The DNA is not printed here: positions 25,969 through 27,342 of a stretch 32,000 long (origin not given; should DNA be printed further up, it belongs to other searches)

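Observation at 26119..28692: Tandem RimK/LysX-type ATP-grasp ligases, both carrying large in-frame low-complexity insertions, with no recognisable substrate gene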

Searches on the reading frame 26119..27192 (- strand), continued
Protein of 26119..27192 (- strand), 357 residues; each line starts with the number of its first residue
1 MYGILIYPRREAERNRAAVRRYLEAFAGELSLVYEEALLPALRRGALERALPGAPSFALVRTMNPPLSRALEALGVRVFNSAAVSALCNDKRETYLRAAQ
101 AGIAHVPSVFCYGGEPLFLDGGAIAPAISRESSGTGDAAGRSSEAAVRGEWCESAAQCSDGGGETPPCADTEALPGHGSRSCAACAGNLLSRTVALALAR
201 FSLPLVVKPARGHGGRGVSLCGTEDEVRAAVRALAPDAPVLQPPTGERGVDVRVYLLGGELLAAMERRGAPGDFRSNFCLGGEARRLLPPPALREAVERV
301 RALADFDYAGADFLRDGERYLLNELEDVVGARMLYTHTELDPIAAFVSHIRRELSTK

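Call 81: search_protein_families(library=ncbifam, proteins=[P0131, P0163], max_evalue=1e-10)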
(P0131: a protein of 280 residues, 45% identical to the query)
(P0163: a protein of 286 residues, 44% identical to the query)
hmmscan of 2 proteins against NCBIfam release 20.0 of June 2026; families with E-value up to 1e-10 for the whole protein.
P0131 (280 aa): 5 families
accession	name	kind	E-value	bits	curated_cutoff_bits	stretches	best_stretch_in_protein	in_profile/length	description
TIGR00768.1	rimK_fam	subfamily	3e-42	144.9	143.4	1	19-273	13-276/276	RimK family alpha-L-glutamate ligase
TIGR02144.1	LysX_arch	equivalog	2.9e-30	105.3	275.6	1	68-274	63-276/281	lysine biosynthesis protein LysX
NF040720.1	MptN_Meth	equivalog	2.8e-23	82.4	350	1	73-273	82-290/291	tetrahydromethanopterin:alpha-L-glutamate ligase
NF007764.0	PRK10446.1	equivalog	7.9e-15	54.9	331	1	73-276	80-289/300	30S ribosomal protein S6--L-glutamate ligase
TIGR04356.1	grasp_GAK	hypoth_equivalog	3.4e-11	42.8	300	1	71-273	78-283/287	GAK system ATP-grasp enzyme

P0163 (286 aa): 6 families
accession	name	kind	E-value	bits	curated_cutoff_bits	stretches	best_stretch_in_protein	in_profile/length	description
TIGR00768.1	rimK_fam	subfamily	7.8e-39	133.7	143.4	1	22-275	16-276/276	RimK family alpha-L-glutamate ligase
TIGR02144.1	LysX_arch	equivalog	1.6e-27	96.3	275.6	1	65-280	51-280/281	lysine biosynthesis protein LysX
NF040720.1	MptN_Meth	equivalog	3.2e-18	65.8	350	1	76-269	80-284/291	tetrahydromethanopterin:alpha-L-glutamate ligase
NF007764.0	PRK10446.1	equivalog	1.5e-15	57.3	331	1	129-283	136-294/300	30S ribosomal protein S6--L-glutamate ligase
NF003573.0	PRK05246.1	equivalog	5.3e-14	51.7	272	1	75-239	102-275/316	glutathione synthase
TIGR01380.1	glut_syn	equivalog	1.4e-11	44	299.05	1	74-239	100-274/312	glutathione synthase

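Call 95: search_protein_representatives(alignment_id=A4)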
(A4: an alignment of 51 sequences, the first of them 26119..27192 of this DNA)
Query: 51 sequences, 281 profile positions. Proteins with E-value up to 0.001 (for the whole library): 14838; up to 1e-10: 5658; up to 1e-30: 969. The best 150 are listed.
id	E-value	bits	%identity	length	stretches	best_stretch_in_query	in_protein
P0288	1.4e-148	509.9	-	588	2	2-277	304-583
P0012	3.6e-144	495.4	-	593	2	2-279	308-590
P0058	2.1e-126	437.1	-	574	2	2-277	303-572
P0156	5.3e-113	393.2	-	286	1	1-279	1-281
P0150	3.2e-112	390.6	-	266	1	1-278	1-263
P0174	6.3e-108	376.5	-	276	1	1-278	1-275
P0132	3.9e-104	364.1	-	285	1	1-278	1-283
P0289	1.6e-103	362.0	-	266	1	1-276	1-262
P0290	8.5e-101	353.1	-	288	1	2-277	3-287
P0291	4.8e-100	350.7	-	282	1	1-279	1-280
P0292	1.0e-99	349.6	-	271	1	2-279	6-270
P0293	4.4e-99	347.5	-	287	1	1-279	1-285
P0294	2.0e-98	345.3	-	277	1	1-279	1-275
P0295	2.1e-98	345.3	-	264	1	1-280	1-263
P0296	2.1e-98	345.3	-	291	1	1-278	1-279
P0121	2.8e-87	308.8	-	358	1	1-279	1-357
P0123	1.2e-83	296.9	-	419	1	1-279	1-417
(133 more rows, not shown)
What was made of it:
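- The B family alone counts 969 clusters (50% identity) at E <= 1e-30 (call 95).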
